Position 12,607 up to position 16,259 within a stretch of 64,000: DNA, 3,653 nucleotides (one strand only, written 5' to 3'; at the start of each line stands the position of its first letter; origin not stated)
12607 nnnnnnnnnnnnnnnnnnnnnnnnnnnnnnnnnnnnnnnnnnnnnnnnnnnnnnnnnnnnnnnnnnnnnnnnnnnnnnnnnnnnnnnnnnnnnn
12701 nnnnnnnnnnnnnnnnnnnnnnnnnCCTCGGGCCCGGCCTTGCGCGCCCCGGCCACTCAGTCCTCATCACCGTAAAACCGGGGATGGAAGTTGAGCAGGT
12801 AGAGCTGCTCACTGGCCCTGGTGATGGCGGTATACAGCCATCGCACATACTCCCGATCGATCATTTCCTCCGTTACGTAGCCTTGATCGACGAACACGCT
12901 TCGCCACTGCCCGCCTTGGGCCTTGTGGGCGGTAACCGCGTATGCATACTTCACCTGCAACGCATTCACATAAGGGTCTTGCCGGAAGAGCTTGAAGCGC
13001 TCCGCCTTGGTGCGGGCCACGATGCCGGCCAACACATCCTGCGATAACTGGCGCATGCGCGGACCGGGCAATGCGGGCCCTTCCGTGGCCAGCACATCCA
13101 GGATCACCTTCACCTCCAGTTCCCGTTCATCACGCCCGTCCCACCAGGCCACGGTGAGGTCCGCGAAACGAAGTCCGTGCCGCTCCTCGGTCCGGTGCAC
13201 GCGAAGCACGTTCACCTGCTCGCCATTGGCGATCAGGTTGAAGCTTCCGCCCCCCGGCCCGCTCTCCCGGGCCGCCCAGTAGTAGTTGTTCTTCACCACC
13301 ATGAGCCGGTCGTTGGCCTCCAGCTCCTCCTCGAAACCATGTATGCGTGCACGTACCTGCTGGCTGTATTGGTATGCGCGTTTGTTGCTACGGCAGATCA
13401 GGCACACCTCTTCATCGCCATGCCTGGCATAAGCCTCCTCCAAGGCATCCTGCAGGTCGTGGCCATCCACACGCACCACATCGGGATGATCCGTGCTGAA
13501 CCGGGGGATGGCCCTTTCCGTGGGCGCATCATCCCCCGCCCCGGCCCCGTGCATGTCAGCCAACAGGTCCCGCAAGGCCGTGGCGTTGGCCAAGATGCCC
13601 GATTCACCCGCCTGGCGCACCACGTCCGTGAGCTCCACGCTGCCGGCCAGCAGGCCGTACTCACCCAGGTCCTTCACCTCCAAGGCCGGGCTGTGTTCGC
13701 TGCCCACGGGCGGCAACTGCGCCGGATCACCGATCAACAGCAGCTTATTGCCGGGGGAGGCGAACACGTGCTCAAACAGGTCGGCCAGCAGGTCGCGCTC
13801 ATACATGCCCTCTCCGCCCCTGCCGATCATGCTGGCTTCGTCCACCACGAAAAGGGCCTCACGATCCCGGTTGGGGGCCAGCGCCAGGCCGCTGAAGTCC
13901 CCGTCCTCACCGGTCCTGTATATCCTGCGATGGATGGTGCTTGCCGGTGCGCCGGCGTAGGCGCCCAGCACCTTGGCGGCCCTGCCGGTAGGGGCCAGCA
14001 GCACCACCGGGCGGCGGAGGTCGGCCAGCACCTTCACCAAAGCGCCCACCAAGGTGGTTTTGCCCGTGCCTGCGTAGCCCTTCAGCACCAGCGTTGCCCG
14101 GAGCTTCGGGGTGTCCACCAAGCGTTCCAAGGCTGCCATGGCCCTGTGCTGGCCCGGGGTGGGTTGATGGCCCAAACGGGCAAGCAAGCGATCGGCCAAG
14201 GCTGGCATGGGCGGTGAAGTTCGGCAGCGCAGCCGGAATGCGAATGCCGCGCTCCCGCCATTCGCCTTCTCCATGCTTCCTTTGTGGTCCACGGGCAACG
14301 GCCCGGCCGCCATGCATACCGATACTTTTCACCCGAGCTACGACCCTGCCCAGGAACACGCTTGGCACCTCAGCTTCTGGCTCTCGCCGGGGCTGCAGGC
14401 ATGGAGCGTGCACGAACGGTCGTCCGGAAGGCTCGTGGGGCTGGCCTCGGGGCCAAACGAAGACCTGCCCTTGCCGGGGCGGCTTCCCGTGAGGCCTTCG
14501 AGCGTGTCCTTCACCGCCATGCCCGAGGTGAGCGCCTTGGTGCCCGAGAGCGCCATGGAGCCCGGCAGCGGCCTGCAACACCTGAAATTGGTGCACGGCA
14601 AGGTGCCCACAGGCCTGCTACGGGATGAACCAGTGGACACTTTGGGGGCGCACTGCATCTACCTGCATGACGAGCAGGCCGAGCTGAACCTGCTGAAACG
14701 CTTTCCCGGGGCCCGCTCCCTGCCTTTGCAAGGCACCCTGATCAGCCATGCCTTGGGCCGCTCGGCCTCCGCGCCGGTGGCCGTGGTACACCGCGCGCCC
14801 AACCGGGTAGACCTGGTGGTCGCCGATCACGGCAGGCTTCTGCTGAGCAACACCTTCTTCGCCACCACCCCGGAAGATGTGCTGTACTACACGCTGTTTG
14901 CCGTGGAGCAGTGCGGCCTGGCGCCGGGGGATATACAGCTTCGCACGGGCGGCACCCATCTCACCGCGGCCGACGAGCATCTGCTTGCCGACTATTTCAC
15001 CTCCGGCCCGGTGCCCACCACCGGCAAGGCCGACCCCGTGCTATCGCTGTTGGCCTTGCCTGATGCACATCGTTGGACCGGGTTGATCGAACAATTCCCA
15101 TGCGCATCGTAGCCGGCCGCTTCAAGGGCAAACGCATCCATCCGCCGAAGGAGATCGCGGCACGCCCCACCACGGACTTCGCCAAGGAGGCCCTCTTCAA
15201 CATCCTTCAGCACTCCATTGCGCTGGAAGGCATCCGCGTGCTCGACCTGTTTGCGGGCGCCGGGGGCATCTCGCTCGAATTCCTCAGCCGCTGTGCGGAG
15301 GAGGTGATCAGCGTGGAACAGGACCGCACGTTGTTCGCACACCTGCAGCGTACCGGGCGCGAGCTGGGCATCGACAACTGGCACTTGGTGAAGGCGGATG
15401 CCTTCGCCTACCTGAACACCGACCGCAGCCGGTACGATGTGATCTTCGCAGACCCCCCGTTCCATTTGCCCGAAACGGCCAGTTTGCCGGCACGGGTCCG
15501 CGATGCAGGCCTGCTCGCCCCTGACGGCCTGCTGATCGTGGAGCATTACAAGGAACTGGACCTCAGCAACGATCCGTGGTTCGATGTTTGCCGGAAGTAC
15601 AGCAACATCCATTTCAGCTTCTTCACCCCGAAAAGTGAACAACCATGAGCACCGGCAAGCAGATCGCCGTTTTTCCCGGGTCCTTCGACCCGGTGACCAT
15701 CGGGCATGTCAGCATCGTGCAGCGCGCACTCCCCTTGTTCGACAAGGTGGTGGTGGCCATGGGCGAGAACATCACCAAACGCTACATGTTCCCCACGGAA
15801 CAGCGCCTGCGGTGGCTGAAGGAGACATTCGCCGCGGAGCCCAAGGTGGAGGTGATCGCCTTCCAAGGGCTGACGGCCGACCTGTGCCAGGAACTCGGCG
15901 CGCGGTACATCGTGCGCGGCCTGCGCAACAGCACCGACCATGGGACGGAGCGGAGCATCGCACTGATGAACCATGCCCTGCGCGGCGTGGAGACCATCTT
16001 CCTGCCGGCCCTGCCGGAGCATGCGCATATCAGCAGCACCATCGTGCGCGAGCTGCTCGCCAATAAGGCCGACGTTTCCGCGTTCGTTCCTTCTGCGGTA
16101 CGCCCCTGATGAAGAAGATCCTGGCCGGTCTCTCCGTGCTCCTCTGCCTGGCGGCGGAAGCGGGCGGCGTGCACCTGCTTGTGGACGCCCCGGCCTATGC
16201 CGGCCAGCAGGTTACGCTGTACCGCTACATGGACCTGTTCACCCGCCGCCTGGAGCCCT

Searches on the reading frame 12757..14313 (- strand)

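Call 3: search_protein_families(library=pfam, proteins=[window:12757-14313:-], max_evalue=0.001)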
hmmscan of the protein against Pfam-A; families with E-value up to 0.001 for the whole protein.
window:12757-14313:- (518 aa): 8 families
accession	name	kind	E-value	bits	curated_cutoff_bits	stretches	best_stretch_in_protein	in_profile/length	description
PF13604.12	AAA_30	-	7.7e-27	94.7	27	1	72-248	18-169/191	AAA domain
PF13245.12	AAA_19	-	1.8e-20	73.9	25.1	1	73-204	12-133/134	AAA domain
PF13538.12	UvrD_C_2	-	3.5e-19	68.8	27.4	1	456-507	1-52/52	UvrD-like helicase C-terminal domain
PF05970.20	PIF1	-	1e-07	32.3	25.9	1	73-208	23-160/223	PIF1-like helicase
PF05729.18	NACHT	-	6.8e-05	23.2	26.7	0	74-219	2-154/167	NACHT domain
PF13191.12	AAA_16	-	0.0002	22.4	32.6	1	54-199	4-142/167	AAA ATPase domain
PF13086.12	AAA_11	-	0.00055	20.2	27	0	189-203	239-253/257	AAA domain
PF01443.25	Viral_helicase1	-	0.00067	20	21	0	452-507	175-227/228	Viral superfamily 1 RNA helicase core domain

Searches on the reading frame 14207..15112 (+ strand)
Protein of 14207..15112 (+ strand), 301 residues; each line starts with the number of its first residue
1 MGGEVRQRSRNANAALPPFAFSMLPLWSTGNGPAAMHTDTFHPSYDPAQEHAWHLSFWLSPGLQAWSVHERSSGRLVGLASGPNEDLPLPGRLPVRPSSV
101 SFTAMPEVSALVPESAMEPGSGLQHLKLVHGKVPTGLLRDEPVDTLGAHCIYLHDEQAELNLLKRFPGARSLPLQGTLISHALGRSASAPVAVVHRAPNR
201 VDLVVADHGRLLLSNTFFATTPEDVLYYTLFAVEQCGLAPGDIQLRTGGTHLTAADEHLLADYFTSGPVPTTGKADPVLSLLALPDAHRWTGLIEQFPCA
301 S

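Call 21: search_protein_families(library=pfam, proteins=[window:14207-15112:+], max_evalue=0.001)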
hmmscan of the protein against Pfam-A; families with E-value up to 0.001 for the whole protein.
window:14207-15112:+ (301 aa): 1 family
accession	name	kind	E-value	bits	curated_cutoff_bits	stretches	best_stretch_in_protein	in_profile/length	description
PF12864.12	DUF3822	-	9.9e-17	61.4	24.9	1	109-255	80-227/241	Protein of unknown function (DUF3822)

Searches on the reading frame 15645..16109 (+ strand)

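Call 21: search_protein_families(library=pfam, proteins=[window:15645-16109:+], max_evalue=0.001)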
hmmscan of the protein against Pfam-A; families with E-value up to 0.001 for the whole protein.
window:15645-16109:+ (154 aa): 1 family
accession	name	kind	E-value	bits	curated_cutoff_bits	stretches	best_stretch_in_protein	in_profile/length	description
PF01467.32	CTP_transf_like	-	1.7e-20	74.1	21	1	9-136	1-132/133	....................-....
